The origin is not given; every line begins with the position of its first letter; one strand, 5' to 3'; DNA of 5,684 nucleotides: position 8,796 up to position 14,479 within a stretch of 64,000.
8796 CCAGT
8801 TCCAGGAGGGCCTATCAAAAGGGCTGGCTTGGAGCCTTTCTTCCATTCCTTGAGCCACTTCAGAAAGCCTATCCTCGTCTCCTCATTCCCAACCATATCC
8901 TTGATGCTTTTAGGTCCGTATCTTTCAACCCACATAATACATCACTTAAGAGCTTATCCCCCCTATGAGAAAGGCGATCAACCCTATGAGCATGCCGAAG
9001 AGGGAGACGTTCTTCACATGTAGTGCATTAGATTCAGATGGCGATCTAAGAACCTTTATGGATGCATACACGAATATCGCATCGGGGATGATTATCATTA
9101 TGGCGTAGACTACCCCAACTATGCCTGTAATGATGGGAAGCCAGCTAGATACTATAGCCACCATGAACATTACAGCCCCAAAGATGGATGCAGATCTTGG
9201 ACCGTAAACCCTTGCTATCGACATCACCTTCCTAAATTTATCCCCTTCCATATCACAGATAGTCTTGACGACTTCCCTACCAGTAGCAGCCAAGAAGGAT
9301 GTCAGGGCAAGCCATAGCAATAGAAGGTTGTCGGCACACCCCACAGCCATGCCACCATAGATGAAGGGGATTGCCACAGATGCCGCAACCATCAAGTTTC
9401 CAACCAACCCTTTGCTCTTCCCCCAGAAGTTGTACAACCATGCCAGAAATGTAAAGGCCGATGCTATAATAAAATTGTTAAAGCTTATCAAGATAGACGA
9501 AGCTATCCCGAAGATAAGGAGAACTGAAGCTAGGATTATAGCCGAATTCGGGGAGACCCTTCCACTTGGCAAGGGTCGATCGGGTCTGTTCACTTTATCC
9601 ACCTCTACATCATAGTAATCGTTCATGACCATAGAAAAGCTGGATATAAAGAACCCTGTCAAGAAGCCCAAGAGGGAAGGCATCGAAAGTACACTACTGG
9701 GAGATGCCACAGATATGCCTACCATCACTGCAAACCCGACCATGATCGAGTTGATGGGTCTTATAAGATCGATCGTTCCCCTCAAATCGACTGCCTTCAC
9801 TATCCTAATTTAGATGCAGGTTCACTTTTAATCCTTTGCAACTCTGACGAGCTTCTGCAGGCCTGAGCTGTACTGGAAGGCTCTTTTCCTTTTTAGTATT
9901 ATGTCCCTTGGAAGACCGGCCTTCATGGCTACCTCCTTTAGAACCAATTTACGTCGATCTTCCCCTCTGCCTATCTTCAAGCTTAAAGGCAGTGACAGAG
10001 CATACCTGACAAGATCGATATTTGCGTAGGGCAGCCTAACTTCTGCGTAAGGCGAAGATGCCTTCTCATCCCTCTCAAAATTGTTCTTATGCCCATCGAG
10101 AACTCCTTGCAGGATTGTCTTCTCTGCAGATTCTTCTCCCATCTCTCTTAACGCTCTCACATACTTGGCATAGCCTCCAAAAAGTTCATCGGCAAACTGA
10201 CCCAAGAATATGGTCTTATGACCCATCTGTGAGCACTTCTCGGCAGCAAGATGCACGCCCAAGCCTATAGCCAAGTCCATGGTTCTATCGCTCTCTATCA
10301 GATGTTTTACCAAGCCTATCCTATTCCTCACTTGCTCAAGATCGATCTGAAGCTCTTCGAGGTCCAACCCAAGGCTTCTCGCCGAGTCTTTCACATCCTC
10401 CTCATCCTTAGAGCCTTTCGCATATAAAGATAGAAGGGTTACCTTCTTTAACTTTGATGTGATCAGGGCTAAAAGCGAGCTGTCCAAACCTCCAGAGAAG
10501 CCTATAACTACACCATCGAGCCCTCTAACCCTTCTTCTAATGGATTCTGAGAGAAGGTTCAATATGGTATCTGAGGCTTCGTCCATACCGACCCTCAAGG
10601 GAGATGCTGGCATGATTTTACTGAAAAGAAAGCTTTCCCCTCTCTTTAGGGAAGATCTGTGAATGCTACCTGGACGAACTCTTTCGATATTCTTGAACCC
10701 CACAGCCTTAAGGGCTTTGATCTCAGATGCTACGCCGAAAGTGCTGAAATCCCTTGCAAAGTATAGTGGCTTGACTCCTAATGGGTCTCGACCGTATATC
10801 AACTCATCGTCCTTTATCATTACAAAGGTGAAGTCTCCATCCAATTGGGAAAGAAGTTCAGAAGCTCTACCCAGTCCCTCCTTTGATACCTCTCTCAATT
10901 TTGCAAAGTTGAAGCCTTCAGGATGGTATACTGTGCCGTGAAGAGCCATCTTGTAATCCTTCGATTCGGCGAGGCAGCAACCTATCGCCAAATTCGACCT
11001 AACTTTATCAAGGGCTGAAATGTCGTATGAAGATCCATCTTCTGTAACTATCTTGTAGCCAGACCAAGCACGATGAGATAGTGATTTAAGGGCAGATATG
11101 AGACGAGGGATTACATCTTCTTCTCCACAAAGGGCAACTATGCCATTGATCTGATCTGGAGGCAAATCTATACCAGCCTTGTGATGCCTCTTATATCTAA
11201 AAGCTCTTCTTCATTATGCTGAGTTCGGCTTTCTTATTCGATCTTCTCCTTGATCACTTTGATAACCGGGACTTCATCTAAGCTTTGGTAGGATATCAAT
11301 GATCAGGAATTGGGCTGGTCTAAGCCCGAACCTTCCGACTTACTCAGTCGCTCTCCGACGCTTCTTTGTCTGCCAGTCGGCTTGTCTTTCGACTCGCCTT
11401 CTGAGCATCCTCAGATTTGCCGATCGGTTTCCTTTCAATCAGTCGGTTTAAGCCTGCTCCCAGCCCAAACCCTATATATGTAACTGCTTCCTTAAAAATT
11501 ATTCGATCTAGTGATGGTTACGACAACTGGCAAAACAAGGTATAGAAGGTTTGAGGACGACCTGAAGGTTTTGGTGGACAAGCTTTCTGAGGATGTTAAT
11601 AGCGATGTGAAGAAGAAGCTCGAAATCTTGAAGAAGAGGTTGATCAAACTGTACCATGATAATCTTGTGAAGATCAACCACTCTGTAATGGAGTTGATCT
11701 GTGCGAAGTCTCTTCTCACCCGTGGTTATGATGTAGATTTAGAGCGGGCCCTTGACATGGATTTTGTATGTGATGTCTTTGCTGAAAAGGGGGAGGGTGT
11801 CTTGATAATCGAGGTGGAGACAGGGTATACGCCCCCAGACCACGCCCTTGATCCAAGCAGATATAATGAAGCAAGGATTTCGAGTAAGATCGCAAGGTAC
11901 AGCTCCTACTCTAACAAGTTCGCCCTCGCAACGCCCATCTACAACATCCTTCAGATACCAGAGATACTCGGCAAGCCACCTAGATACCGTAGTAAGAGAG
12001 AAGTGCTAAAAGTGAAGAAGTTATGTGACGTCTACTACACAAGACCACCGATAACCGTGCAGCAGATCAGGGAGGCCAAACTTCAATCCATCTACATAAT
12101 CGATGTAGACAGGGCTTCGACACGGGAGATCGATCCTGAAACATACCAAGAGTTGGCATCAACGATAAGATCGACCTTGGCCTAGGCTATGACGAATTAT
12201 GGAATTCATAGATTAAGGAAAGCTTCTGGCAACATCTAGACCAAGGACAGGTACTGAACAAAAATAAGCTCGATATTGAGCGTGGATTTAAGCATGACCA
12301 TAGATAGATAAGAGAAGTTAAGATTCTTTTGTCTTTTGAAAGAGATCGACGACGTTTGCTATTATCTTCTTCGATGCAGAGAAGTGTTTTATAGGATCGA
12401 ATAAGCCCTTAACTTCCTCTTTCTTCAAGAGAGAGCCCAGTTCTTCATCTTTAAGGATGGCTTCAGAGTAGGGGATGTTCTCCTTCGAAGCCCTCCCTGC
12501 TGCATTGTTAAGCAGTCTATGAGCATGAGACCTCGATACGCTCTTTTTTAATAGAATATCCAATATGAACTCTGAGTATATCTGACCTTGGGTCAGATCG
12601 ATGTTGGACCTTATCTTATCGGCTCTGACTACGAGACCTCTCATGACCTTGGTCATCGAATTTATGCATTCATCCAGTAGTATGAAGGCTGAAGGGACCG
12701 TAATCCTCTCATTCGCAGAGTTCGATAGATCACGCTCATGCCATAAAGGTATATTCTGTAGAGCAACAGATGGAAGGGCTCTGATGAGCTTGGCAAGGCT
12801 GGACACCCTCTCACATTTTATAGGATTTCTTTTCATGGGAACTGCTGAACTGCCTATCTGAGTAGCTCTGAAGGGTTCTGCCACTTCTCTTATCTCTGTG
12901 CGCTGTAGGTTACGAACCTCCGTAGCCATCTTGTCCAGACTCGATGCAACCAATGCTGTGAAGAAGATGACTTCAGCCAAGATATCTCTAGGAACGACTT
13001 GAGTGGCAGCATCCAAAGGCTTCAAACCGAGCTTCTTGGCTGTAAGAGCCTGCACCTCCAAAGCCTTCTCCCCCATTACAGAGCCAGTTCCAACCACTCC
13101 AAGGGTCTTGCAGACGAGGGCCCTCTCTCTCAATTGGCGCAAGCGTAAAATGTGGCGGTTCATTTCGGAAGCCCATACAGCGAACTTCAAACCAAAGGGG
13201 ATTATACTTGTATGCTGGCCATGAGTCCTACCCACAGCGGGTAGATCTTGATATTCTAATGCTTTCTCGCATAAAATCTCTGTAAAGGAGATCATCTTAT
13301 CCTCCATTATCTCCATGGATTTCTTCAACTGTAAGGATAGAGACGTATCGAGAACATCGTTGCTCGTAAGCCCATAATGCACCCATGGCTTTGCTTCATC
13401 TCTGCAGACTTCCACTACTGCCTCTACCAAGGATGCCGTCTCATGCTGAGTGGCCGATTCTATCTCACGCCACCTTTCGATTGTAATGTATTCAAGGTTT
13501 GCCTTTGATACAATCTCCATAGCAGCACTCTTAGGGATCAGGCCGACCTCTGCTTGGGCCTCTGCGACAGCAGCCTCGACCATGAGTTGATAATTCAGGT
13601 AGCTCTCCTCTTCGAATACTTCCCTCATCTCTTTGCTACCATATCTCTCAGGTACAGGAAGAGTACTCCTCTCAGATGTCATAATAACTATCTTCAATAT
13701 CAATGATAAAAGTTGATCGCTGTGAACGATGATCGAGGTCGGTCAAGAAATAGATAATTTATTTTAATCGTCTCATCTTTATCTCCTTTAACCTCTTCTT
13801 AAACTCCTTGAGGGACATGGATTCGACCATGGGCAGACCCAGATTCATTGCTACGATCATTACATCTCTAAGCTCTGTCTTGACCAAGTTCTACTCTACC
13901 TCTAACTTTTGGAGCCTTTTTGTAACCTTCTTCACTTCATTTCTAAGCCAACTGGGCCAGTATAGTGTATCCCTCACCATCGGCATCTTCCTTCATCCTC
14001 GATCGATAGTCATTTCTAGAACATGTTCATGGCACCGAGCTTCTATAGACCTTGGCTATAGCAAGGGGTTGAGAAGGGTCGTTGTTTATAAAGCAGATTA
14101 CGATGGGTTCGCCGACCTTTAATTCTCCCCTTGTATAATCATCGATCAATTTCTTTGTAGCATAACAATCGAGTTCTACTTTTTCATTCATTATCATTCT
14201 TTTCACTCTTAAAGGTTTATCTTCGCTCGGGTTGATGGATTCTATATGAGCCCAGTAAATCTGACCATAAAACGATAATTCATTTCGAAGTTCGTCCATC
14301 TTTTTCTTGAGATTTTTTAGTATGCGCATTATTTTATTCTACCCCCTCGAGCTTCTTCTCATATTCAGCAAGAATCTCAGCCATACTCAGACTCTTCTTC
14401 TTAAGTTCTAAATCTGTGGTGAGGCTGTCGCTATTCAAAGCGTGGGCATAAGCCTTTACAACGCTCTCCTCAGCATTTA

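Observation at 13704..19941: Incomplete head-tail-virus-like module (TerL, tape-measure-like, lectins, hub, spike) between purB and atpF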

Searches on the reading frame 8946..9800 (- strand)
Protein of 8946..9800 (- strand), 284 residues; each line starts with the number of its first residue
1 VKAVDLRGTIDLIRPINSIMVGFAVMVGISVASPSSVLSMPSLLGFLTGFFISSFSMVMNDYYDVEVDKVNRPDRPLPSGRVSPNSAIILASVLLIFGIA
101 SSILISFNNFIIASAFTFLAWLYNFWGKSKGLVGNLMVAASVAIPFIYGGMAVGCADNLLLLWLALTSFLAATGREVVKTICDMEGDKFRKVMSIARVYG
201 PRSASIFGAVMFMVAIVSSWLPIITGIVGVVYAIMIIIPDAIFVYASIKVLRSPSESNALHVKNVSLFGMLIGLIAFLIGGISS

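Call 49: search_protein_families(library=pfam, proteins=[window:8946-9800:-], max_evalue=0.001)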
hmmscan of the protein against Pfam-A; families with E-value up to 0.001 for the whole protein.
window:8946-9800:- (284 aa): 1 family
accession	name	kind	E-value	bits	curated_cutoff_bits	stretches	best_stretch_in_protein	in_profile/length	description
PF01040.23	UbiA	-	2.3e-39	135.6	34.2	1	23-260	3-241/250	UbiA prenyltransferase family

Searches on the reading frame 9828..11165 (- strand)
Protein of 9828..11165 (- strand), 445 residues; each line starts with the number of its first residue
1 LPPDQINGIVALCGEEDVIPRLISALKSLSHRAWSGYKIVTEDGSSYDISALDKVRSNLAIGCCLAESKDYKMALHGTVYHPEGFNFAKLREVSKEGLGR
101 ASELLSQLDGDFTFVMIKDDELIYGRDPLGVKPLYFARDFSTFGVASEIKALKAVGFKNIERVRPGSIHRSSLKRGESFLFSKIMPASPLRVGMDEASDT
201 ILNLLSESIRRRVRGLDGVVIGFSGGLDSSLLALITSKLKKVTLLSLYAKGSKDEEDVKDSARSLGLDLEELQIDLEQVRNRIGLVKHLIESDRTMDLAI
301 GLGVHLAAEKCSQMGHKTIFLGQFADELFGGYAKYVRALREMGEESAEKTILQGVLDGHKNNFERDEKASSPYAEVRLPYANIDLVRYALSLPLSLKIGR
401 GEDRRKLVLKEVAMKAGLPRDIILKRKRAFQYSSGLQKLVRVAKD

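Call 49: search_protein_families(library=pfam, proteins=[window:9828-11165:-], max_evalue=0.001)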
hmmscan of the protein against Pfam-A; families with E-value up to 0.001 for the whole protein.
window:9828-11165:- (445 aa): 5 families
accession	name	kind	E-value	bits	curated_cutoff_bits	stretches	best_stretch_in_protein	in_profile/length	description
PF00733.27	Asn_synthase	-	6.6e-26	92.2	21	2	201-343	2-146/354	Asparagine synthase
PF13537.11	GATase_7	-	1.8e-10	41.4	25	1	102-153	68-122/123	Glutamine amidotransferase domain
PF24167.1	DUF7411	-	4.8e-07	30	28.7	1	220-284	4-68/194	Family of unknown function (DUF7411)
PF02540.23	NAD_synthase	-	1.2e-05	25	21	1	209-277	9-82/242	NAD synthase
PF13522.11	GATase_6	-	0.0009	19.7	27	0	99-148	81-130/130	Glutamine amidotransferase domain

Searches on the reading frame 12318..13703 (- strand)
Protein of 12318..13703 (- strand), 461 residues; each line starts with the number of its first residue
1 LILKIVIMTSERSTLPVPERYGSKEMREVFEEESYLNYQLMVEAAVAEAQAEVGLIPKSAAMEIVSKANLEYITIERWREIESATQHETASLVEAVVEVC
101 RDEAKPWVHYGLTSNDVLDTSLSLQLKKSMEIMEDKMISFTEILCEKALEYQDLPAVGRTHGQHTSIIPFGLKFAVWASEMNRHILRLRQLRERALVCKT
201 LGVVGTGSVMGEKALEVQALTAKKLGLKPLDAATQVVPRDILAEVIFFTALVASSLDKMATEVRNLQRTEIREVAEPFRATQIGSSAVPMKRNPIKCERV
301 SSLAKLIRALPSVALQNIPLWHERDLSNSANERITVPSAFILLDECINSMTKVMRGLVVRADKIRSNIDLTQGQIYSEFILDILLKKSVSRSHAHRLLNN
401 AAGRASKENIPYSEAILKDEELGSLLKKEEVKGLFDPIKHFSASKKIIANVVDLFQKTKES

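Call 49: search_protein_families(library=pfam, proteins=[window:12318-13703:-], max_evalue=0.001)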
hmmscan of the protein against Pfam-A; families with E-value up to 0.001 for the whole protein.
window:12318-13703:- (461 aa): 2 families
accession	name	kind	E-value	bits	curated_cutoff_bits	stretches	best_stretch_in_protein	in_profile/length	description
PF00206.25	Lyase_1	-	4.2e-49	168.1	27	1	24-304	8-307/312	Lyase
PF10397.14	ADSL_C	-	1.3e-11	45.1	32.7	1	373-451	1-79/79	Adenylosuccinate lyase C-terminus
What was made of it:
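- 12318..13703 (-): Host flank: adenylosuccinate lyase (purB). Pfam Lyase_1 E 4.2e-49 plus ADSL_C (call 49).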

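Call 56: find_related_loci(query=window:12318-13703:-, collection=genome_contigs, flank=10000)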
Query window:12318-13703:- (461 aa) in genome_contigs; peptide patterns used: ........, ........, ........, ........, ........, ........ (x = any residue, [..] = any of these).
76 stretches matched a pattern; 17 encode a relative of the query (tblastn E <= 1e-3); 17 distinct loci.
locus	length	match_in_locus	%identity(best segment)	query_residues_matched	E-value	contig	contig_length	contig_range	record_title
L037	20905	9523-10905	93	1-461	0e+0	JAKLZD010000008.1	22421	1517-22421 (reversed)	MAG: Candidatus Methylarchaceae archaeon HK01M k127_4382170, whole genome shotgun sequence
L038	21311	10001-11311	60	15-453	5e-167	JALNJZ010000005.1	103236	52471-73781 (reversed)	MAG: Candidatus Terraquivivens tengchongensis isolate GMQP.bins.8.201907 NODE_50_length_103236_cov_1.925409, whole genom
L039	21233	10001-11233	42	19-436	9e-102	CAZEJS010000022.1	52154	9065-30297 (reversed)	MAG TPA_asm: uncultured Acidimicrobiales bacterium isolate binchicken_co87_100 genome assembly, contig: NODE_857_length_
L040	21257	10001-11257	37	12-436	1e-86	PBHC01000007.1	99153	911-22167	MAG: Chloroflexota bacterium isolate SP3041 78508, whole genome shotgun sequence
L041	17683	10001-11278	37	4-436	1e-82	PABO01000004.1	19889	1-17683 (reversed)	MAG: Chloroflexota bacterium isolate NAT118 MHASMcontig_1636793, whole genome shotgun sequence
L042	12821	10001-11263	36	10-436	3e-82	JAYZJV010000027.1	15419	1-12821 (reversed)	MAG: Chloroflexota bacterium isolate XB_MAG268 DB_MAG268_0027, whole genome shotgun sequence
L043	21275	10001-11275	36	6-436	8e-84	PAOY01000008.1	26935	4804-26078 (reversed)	MAG: Dehalococcoidia bacterium isolate SAT203 176392, whole genome shotgun sequence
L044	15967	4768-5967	36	20-422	1e-78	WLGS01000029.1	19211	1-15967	MAG: Actinomycetota bacterium isolate UFOp-RE-26jul17-93 RE-26jul17-93-c29, whole genome shotgun sequence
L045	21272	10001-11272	35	20-451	2e-77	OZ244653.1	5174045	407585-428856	MAG: bacterium isolate 39c32cc5-dc70-4d00-b26d-4165b0e321b9 genome assembly, chromosome: 1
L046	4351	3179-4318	36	20-402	2e-75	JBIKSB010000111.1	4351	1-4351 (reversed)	MAG: Ilumatobacteraceae bacterium isolate ME2015-06-19_3300044640_group6_bin160 Rohwer_bin68_scaffold_27407_c1, whole ge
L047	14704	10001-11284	34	16-451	5e-75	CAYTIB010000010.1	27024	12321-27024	MAG TPA_asm: uncultured bacterium isolate SRP092796_co2_525 genome assembly, contig: k141_4132499, whole genome shotgun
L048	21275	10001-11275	35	20-451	5e-71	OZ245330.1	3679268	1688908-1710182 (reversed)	MAG: bacterium isolate c16666b3-4bf0-4dcb-aaf0-864fdfc57c8a genome assembly, chromosome: 1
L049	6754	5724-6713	40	7-343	6e-67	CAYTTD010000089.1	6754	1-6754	MAG TPA_asm: uncultured Gaiellales bacterium isolate SRP300315_co1_32 genome assembly, contig: NODE_4712_length_6754_cov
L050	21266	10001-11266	37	20-448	1e-79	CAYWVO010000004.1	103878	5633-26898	MAG TPA_asm: uncultured Ignavibacteria bacterium isolate SRP141376_co1_44 genome assembly, contig: NODE_481_length_10387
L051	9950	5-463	40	250-402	3e-33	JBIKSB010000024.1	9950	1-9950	MAG: Ilumatobacteraceae bacterium isolate ME2015-06-19_3300044640_group6_bin160 Rohwer_bin68_scaffold_6256_c1, whole gen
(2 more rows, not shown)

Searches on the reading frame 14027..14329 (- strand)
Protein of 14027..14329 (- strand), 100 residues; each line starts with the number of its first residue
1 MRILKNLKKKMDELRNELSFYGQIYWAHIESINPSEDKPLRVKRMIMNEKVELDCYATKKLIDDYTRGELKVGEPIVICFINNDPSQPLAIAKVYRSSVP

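Call 3: search_protein_families(library=pfam, proteins=[window:14027-14329:-], max_evalue=0.1)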
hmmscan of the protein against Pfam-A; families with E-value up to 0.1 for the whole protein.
window:14027-14329:- (100 aa): 2 families
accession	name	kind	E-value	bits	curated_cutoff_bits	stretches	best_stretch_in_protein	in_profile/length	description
PF02431.20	Chalcone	-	0.065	13.1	27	1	8-79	59-129/203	Chalcone-flavanone isomerase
PF20093.5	DUF6484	-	0.1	13.8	27.6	1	71-91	38-58/61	Domain of unknown function (DUF6484)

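Call 4: search_protein_families(library=phrogs, proteins=[window:14027-14329:-], max_evalue=0.1)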
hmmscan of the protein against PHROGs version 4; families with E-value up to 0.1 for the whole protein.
window:14027-14329:- (100 aa): 0 families

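Call 21: search_solved_structures(query=window:14027-14329:-, max_evalue=10)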
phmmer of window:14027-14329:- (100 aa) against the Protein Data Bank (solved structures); distinct sequences matched with E-value up to 10: 2.
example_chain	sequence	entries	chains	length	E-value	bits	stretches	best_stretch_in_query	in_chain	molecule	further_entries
6bpa_C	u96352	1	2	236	0.42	14.2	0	44-83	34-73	Monoclonal antibody 3E9 Fab light chain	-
5frd_A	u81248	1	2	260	0.83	13.2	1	59-100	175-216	CARBOXYLESTERASE (EST-2)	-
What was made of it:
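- On gpV/gp5-type OB-fold tail spike: No PDB sequence hit (call 21).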

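Call 46: find_related_loci(query=window:14030-14329:-, collection=viral_contigs, flank=8000)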
Query window:14030-14329:- (100 aa) in viral_contigs; peptide patterns used: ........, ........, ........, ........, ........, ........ (x = any residue, [..] = any of these).
12 stretches matched a pattern, but none encodes a relative of the query by tblastn (E <= 1e-3).
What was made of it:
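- Tried and rejected: No relatives (call 46).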

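Call 50: predict_structure(protein=window:14030-14329:-)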
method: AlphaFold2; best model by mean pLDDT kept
length: 100 residues; sequences in the alignment: 1
mean_pLDDT: 61.0   pTM: 0.47
mean pLDDT of the five models: 61.0, 52.3, 49.7, 48.4, 46.4
residues with pLDDT >= 90: 0; 70-90: 19; 50-70: 70; < 50: 11
segments of 3 or more residues with pLDDT < 50: 47-49, 97-100
pLDDT, mean of each block of 10 residues (from residue 1): 56 58 63 67 56 66 78 66 51 49
secondary structure, 60 per line:
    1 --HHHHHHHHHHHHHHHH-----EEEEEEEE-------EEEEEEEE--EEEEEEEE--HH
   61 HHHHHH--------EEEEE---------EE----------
elements in order: H3-18 E24-31 E39-46 E49-56 H59-66 E75-79
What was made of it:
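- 14027..14329 (-): o9, 100 aa. A small protein downstream of the hub, possibly an OB fold. Not verified as a spike. AlphaFold2 single-sequence model: pLDDT 61, with beta1-3/helix/beta4 topology (call 50).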

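Call 62: fold_search(model_id=the predicted structure, library=pdb)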
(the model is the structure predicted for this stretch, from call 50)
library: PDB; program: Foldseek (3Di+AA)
matches with E <= 10: 935; with E <= 0.001: 0
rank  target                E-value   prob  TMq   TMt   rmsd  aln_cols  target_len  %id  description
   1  9ca7_H                6.1e-03  0.96  0.34  0.10  12.5        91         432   13  Cryo-EM structure of human SRCAP-nucleosome complex in the fully-engaged state (composite structure) (released 2025-06-18)
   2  3u4z_A                6.5e-03  1.00  0.53  0.49   3.5        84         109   17  Crystal Structure of the Tetrahymena telomerase processivity factor Teb1 OB-B (released 2011-12-14)
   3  4joi_B                6.9e-03  0.99  0.42  0.33   5.7        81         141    9  Crystal structure of the human telomeric Stn1-Ten1 complex (released 2013-05-29)
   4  1b8a_A                9.9e-03  0.98  0.41  0.13   5.7        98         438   11  ASPARTYL-TRNA SYNTHETASE (released 1999-02-02)
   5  7d8s_B                1.1e-02  0.98  0.43  0.27  11.4       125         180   21  MITF bHLHLZ apo structure (released 2021-10-13)
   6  7d8s_D                1.2e-02  0.98  0.43  0.28  11.5       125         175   21  MITF bHLHLZ apo structure (released 2021-10-13)
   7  6agt_B                1.2e-02  0.93  0.35  0.10   5.7        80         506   14  Crystal structure of PfKRS complexed with chromone inhibitor (released 2019-03-13)
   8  7d8r_B                1.4e-02  0.94  0.38  0.26  11.8       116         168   19  MITF HLHLZ structure (released 2021-10-13)
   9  5zh4_B                1.5e-02  0.99  0.44  0.12   3.7        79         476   13  CRYSTAL STRUCTURE OF PfKRS WITH INHIBITOR CLADO-7 (released 2018-06-27)
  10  8soj_B                1.5e-02  0.98  0.44  0.13   7.4       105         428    7  Cryo-EM structure of human CST bound to POT1(ESDL)/TPP1 in the absence of telomeric ssDNA (released 2023-06-07)
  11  4joi_A                1.5e-02  0.98  0.43  0.34   5.5        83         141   11  Crystal structure of the human telomeric Stn1-Ten1 complex (released 2013-05-29)
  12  8sok_B                1.7e-02  0.98  0.42  0.15   7.3       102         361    7  Cryo-EM structure of human CST bound to POT1(ESDL)/TPP1 in the presence of telomeric ssDNA (released 2023-06-07)
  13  6w6w_C                1.8e-02  0.96  0.40  0.16   6.9        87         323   10  Cryo-EM structure of CST bound to telomeric single-stranded DNA (released 2020-06-03)
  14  8ylw_C                1.8e-02  0.89  0.35  0.11   6.9        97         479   13  Crystal Structure of Lysyl-tRNA Synthetase from Plasmodium falciparum complexed with Lys-AMS (released 2025-09-10)
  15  8x15_P                1.9e-02  0.90  0.36  0.11  14.3        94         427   12  Structure of nucleosome-bound SRCAP-C in the apo state (released 2024-03-06)
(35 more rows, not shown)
